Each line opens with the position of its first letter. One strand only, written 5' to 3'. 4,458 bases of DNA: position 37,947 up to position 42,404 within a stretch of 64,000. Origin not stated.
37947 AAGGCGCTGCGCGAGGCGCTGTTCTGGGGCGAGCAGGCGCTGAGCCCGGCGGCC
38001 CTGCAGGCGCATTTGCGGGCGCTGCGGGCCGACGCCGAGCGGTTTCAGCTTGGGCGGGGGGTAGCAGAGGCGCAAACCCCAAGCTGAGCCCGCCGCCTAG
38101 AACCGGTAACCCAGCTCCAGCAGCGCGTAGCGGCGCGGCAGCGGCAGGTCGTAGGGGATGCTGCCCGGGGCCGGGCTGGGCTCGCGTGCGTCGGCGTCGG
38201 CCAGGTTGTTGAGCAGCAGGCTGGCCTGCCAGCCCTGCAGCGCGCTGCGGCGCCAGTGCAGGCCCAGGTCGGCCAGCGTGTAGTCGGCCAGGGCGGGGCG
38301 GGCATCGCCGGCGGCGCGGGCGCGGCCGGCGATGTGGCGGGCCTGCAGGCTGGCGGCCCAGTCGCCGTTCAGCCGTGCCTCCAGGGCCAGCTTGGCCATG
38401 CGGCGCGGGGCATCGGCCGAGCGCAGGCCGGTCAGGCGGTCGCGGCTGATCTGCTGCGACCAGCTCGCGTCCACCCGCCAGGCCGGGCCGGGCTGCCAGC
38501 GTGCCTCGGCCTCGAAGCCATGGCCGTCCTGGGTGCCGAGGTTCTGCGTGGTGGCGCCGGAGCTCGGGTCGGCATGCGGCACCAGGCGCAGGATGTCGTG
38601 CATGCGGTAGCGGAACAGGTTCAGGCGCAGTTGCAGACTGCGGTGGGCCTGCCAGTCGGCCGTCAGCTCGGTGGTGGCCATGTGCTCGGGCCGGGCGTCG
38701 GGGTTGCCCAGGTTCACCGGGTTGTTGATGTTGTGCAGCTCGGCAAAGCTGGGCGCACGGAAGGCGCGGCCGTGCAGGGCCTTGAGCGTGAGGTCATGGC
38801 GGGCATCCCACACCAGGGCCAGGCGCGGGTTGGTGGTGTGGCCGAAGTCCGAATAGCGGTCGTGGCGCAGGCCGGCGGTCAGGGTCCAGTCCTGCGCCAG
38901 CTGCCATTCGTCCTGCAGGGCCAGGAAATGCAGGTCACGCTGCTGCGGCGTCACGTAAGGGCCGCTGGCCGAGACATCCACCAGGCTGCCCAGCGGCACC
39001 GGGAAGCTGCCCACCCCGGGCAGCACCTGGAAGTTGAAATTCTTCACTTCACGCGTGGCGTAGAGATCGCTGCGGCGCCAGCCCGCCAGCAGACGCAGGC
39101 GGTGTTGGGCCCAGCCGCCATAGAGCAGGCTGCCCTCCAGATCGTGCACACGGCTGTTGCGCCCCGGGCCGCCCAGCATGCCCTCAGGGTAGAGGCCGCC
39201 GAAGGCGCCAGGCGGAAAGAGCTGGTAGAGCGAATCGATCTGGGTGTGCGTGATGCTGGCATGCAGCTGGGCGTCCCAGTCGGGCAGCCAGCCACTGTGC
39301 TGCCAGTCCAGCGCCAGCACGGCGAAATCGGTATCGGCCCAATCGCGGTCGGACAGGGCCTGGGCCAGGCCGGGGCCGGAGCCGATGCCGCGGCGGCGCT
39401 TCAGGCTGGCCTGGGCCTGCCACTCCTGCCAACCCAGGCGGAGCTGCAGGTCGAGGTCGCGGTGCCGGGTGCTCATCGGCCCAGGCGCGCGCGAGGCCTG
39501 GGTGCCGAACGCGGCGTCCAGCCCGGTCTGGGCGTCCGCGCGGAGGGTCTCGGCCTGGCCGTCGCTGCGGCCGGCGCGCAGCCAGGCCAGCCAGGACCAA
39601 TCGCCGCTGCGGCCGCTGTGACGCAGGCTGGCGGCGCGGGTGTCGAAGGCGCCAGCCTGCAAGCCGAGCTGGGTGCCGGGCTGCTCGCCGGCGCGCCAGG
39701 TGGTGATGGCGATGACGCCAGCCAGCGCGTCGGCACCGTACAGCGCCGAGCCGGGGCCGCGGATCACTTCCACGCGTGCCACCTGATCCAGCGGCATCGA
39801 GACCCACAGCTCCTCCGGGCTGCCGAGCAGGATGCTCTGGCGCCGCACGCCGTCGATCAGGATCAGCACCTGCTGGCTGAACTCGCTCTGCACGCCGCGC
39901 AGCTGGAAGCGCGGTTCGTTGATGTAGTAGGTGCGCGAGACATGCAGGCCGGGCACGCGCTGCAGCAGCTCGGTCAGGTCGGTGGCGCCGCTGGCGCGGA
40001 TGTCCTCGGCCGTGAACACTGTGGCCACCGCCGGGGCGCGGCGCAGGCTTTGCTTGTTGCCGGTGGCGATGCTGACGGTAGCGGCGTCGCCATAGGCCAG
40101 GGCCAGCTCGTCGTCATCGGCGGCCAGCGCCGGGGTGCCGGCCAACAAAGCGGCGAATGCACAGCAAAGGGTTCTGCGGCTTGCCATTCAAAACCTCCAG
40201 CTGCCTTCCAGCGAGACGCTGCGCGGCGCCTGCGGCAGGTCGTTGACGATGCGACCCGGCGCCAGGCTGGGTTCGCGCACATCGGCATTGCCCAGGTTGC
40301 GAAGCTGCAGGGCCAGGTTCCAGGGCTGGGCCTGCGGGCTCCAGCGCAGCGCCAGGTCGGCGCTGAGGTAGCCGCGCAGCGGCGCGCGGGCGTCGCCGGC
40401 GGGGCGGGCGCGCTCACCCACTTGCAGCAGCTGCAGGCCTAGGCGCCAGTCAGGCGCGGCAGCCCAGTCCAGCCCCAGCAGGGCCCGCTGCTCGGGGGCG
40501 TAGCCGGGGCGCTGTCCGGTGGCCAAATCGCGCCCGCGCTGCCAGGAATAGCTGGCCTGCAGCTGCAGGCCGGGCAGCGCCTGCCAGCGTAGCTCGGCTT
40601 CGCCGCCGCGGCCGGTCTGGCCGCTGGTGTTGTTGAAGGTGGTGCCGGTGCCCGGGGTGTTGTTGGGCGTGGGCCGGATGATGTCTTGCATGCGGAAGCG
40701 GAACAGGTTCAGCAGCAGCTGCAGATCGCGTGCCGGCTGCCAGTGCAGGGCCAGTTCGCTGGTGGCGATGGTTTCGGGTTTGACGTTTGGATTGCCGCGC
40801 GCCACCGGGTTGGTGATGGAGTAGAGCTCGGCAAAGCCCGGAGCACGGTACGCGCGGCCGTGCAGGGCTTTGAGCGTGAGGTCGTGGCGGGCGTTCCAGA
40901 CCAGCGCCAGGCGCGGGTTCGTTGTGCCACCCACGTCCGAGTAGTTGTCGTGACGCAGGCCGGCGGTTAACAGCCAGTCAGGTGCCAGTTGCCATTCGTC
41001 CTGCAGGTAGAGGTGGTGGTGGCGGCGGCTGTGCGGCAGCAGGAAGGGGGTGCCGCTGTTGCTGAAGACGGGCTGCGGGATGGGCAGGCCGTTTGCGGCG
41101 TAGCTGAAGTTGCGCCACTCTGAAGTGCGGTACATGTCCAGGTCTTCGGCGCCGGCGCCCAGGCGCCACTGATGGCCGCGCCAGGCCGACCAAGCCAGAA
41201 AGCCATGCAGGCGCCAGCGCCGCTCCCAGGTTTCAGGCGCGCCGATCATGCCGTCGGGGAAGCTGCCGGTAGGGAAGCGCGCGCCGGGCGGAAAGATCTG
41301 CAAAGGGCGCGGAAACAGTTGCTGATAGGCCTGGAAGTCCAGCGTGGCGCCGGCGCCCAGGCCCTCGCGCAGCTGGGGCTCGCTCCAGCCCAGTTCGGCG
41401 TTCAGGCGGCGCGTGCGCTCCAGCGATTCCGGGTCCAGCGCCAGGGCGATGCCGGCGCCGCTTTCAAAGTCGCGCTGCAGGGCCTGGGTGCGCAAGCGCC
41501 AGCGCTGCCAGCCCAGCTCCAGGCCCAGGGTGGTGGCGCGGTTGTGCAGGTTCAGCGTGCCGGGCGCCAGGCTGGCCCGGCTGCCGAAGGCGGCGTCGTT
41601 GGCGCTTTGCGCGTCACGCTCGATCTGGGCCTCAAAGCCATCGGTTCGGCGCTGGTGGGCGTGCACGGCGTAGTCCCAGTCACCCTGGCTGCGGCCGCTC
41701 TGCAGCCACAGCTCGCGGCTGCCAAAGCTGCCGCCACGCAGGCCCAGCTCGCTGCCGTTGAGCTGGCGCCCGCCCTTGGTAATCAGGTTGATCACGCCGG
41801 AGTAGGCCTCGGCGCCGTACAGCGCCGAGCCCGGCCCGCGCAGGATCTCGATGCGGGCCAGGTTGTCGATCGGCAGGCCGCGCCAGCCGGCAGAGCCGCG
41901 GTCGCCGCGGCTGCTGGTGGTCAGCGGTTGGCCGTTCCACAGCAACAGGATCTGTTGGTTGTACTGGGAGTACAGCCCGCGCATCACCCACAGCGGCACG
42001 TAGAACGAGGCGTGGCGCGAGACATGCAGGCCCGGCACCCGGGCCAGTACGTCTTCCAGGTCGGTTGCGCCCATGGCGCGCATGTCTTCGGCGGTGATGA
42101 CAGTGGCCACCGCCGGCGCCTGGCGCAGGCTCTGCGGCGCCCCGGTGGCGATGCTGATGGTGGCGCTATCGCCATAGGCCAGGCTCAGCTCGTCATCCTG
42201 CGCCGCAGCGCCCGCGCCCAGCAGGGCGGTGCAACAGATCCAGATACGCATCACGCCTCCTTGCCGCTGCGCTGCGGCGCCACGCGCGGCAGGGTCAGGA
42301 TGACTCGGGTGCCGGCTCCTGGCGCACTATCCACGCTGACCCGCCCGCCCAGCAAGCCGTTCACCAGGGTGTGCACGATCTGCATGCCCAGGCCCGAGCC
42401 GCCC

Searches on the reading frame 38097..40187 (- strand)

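Call 50: search_protein_families(library=pfam, proteins=[window:38097-40187:-], max_evalue=0.00001)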
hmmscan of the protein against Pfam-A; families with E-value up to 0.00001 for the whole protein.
window:38097-40187:- (696 aa): 3 families
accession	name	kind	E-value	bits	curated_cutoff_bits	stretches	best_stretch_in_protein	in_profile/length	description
PF00593.30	TonB_dep_Rec_b-barrel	-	3.2e-42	146.3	27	1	242-662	10-436/436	TonB dependent receptor-like, beta-barrel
PF07715.20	Plug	-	7.2e-25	88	23.9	1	48-158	2-107/107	TonB-dependent Receptor Plug Domain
PF14905.12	OMP_b-brl_3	-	4.3e-08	33.1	27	1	490-630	205-346/408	Outer membrane protein beta-barrel family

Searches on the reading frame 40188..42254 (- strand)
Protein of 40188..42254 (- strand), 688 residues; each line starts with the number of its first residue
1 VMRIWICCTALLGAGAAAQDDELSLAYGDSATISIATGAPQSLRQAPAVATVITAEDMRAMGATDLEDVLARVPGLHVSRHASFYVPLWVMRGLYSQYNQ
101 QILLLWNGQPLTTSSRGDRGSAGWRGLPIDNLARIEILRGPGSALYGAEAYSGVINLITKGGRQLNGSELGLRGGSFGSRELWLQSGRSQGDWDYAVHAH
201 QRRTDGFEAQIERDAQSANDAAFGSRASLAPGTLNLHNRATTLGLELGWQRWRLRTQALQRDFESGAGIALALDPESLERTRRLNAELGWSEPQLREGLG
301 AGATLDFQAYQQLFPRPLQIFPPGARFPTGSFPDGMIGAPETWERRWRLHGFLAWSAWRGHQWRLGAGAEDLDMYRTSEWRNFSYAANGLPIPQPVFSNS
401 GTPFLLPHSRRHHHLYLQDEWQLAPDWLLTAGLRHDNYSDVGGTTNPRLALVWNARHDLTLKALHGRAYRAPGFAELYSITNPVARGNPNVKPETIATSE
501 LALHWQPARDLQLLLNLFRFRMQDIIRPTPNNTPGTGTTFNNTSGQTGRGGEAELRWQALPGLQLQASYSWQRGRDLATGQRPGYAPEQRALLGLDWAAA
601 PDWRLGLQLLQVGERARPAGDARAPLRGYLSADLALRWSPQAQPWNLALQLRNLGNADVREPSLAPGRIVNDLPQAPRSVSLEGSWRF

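Call 50: search_protein_families(library=pfam, proteins=[window:40188-42254:-], max_evalue=0.00001)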
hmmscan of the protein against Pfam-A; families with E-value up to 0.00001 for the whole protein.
window:40188-42254:- (688 aa): 2 families
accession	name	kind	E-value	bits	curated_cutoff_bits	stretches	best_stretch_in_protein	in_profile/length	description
PF00593.30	TonB_dep_Rec_b-barrel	-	1.6e-46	160.6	27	1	278-654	57-436/436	TonB dependent receptor-like, beta-barrel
PF07715.20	Plug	-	7.3e-22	78.3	23.9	1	43-154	2-107/107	TonB-dependent Receptor Plug Domain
